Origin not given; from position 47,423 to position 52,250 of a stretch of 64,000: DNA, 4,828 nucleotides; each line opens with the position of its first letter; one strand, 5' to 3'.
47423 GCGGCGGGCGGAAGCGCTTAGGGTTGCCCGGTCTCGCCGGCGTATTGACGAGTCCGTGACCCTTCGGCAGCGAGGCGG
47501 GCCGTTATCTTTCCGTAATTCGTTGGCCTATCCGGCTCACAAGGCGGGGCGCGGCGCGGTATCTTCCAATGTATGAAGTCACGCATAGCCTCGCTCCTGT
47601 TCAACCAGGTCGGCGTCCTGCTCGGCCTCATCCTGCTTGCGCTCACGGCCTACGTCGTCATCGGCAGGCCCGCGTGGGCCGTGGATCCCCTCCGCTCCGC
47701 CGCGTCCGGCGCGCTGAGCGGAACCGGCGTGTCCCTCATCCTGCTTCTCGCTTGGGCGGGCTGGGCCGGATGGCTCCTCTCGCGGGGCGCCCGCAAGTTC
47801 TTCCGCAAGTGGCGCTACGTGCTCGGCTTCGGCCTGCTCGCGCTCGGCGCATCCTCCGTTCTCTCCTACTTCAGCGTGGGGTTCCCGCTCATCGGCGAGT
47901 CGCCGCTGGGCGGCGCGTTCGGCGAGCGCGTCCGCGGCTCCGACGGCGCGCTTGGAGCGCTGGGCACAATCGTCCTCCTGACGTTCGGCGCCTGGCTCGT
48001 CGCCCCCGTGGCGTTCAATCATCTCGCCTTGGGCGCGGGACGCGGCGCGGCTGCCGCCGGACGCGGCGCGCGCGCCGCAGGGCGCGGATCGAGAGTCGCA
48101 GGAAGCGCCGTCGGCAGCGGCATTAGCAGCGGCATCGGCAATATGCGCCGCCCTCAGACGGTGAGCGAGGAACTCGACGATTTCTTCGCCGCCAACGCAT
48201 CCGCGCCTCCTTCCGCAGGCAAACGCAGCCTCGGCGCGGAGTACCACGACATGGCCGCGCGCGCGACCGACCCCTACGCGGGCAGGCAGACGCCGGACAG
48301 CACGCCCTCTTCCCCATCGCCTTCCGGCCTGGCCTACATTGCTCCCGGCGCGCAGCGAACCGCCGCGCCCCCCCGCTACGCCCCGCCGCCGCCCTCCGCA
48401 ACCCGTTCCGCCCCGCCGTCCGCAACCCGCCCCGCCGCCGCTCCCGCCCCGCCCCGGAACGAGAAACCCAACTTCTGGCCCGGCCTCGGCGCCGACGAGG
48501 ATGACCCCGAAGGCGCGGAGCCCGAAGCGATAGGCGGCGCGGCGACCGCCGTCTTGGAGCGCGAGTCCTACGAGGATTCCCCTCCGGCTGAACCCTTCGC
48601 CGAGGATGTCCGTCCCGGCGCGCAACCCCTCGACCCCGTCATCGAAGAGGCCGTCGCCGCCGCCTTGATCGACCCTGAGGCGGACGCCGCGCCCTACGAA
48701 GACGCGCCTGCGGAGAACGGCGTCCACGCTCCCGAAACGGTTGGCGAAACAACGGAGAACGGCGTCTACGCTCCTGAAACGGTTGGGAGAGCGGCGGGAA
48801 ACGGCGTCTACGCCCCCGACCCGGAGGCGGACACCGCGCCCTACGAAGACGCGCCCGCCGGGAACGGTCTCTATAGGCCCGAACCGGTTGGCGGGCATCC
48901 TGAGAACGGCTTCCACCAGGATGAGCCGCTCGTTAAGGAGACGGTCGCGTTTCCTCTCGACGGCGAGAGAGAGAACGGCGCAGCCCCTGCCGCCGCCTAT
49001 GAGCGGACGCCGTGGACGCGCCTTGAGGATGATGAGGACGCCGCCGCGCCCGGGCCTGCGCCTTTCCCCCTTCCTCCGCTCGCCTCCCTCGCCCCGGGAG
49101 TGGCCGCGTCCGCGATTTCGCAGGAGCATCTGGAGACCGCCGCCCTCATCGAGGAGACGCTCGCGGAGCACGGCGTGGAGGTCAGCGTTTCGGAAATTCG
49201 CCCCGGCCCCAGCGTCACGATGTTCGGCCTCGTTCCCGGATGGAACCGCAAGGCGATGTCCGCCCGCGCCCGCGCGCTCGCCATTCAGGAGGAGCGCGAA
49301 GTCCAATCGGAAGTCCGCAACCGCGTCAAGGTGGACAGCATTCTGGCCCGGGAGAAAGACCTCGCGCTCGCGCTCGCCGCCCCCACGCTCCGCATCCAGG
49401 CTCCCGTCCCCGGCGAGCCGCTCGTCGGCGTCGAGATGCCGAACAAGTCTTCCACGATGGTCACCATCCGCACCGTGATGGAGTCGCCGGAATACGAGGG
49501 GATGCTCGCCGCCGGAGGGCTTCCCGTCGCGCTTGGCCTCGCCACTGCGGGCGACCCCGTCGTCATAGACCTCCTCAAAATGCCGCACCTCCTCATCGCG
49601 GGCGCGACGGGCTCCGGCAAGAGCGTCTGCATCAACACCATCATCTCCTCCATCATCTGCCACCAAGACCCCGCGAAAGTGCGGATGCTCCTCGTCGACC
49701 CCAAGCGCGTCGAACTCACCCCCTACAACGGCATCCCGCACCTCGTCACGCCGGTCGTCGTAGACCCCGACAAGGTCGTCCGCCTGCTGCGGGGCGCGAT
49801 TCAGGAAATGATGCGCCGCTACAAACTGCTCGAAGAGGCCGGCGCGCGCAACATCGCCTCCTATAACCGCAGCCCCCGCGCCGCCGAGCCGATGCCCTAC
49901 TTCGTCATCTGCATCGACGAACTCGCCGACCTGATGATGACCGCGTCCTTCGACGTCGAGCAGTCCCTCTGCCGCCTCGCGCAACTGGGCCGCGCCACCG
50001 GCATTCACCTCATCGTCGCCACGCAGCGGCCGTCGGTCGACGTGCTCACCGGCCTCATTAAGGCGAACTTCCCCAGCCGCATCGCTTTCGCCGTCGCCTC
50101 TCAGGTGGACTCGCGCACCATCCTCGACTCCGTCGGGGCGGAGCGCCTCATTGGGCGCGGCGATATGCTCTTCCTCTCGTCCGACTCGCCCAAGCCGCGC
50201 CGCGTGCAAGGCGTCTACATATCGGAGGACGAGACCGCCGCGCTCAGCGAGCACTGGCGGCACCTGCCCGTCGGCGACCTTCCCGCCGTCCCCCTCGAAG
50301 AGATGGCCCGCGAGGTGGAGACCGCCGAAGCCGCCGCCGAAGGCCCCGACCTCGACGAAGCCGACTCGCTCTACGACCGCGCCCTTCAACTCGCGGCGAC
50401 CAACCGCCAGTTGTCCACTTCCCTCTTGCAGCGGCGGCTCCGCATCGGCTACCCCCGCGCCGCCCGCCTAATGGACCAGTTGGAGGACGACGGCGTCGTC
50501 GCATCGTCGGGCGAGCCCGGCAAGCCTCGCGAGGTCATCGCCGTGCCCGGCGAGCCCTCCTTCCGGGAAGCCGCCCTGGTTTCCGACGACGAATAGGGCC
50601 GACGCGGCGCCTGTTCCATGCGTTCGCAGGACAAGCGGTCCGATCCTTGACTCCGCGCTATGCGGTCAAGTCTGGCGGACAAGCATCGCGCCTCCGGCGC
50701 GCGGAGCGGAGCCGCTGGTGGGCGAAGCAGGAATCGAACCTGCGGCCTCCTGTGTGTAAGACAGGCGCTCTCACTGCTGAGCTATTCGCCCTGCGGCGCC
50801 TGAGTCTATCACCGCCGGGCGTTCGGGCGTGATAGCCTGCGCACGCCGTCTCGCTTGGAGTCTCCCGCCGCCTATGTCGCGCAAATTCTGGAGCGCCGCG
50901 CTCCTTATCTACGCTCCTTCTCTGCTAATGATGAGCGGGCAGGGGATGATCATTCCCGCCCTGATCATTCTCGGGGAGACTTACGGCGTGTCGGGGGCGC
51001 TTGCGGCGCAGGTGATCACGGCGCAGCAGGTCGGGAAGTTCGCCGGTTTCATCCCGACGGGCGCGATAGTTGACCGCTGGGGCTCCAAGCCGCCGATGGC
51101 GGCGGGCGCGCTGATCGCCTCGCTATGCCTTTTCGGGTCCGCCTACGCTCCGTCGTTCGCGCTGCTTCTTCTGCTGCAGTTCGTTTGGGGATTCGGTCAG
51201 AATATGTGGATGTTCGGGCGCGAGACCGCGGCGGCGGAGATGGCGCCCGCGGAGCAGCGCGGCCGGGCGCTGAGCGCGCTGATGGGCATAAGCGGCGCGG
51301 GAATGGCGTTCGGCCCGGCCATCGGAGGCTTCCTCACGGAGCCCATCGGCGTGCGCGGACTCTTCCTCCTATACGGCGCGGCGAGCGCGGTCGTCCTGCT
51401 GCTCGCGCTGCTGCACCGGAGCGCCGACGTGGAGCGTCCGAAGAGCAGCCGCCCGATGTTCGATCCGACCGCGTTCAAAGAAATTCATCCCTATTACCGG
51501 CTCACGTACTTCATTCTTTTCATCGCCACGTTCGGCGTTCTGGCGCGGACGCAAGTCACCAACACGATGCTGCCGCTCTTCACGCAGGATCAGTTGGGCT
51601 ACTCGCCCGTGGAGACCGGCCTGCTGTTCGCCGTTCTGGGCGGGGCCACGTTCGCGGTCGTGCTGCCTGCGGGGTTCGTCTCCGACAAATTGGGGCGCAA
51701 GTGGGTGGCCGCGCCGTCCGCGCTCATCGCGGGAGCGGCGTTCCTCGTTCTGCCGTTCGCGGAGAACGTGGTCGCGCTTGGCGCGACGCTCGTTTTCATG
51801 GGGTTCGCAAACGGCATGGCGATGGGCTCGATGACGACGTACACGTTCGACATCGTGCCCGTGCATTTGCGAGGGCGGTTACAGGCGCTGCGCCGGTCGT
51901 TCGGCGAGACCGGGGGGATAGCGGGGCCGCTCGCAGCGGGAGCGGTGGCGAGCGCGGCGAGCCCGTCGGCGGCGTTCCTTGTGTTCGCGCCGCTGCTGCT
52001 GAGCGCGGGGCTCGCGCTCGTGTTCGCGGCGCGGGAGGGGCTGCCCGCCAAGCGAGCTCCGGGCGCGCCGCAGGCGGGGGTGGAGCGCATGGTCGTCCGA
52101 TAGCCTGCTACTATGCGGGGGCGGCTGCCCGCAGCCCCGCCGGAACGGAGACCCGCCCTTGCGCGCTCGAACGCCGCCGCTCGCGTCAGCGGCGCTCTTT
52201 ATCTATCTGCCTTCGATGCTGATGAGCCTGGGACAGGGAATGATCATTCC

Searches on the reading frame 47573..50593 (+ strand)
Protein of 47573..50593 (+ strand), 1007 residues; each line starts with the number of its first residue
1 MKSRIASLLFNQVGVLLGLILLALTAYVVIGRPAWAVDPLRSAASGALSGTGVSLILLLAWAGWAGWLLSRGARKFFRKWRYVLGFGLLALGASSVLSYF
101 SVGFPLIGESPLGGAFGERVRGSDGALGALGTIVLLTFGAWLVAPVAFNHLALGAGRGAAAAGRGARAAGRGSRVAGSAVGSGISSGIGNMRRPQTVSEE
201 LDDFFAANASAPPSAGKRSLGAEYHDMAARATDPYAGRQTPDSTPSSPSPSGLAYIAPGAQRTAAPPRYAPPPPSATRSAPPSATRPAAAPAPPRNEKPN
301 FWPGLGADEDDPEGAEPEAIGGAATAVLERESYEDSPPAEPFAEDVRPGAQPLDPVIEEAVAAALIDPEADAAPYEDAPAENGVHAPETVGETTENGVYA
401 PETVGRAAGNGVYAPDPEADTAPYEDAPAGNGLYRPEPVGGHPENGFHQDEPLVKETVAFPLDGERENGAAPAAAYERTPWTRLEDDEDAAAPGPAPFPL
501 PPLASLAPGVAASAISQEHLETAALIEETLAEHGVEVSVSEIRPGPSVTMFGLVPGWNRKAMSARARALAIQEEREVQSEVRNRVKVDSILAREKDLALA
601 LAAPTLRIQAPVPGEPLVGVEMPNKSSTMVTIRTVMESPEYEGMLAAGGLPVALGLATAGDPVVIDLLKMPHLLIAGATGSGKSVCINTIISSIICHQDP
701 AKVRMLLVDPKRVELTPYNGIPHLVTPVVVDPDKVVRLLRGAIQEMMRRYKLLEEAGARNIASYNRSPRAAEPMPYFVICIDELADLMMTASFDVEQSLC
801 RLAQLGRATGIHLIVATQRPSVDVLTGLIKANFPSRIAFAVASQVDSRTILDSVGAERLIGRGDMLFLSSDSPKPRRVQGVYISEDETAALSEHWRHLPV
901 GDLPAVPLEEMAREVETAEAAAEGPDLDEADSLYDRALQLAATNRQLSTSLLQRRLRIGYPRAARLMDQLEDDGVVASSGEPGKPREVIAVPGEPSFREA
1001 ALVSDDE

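Call 8: search_protein_families(library=pfam, proteins=[window:47573-50593:+], max_evalue=0.001)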
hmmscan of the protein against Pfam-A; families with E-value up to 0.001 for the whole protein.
window:47573-50593:+ (1007 aa): 5 families
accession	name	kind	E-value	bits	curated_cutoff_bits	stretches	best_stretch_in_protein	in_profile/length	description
PF01580.24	FtsK_SpoIIIE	-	3.3e-56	190.7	24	1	649-822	17-221/221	FtsK/SpoIIIE family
PF09397.16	FtsK_gamma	-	1.2e-21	76.6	30.6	1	929-989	2-61/63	Ftsk gamma domain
PF17854.6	FtsK_alpha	-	3.3e-19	69.4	22.9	1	500-624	1-101/101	FtsK alpha domain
PF01935.23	DUF87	-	7.7e-05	23.3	23.2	1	661-710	12-60/220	Helicase HerA, central domain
PF12846.13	AAA_10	-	0.0004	20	27.5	0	670-712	21-59/362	AAA-like domain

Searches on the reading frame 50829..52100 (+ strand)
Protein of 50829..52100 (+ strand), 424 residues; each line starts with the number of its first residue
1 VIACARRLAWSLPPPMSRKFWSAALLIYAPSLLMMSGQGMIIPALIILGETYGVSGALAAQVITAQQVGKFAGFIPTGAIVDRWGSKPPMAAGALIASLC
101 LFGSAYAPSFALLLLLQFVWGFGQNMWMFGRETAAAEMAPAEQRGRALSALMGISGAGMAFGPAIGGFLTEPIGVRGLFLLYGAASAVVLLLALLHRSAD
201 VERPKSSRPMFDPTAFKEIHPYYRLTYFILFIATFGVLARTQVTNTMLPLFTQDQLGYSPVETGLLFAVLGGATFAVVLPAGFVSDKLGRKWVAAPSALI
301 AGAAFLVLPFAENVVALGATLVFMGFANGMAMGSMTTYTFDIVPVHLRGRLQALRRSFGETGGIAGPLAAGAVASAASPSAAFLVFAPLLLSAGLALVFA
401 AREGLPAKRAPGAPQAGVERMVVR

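Call 8: search_protein_families(library=pfam, proteins=[window:50829-52100:+], max_evalue=0.001)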
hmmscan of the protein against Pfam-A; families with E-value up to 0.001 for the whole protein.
window:50829-52100:+ (424 aa): 4 families
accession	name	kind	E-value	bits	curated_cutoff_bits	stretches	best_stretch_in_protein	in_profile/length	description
PF07690.21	MFS_1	-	2e-58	198.4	33.4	2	32-270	6-247/347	Major Facilitator Superfamily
PF00083.30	Sugar_tr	-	1.8e-11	44.1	22.3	2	245-370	29-158/452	Sugar (and other) transporter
PF05977.19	MFS_3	-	4.4e-08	32.4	27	1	89-399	77-392/524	Transmembrane secretion effector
PF01306.25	LacY_symp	-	0.0006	19.2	24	0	223-335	10-125/413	LacY proton/sugar symporter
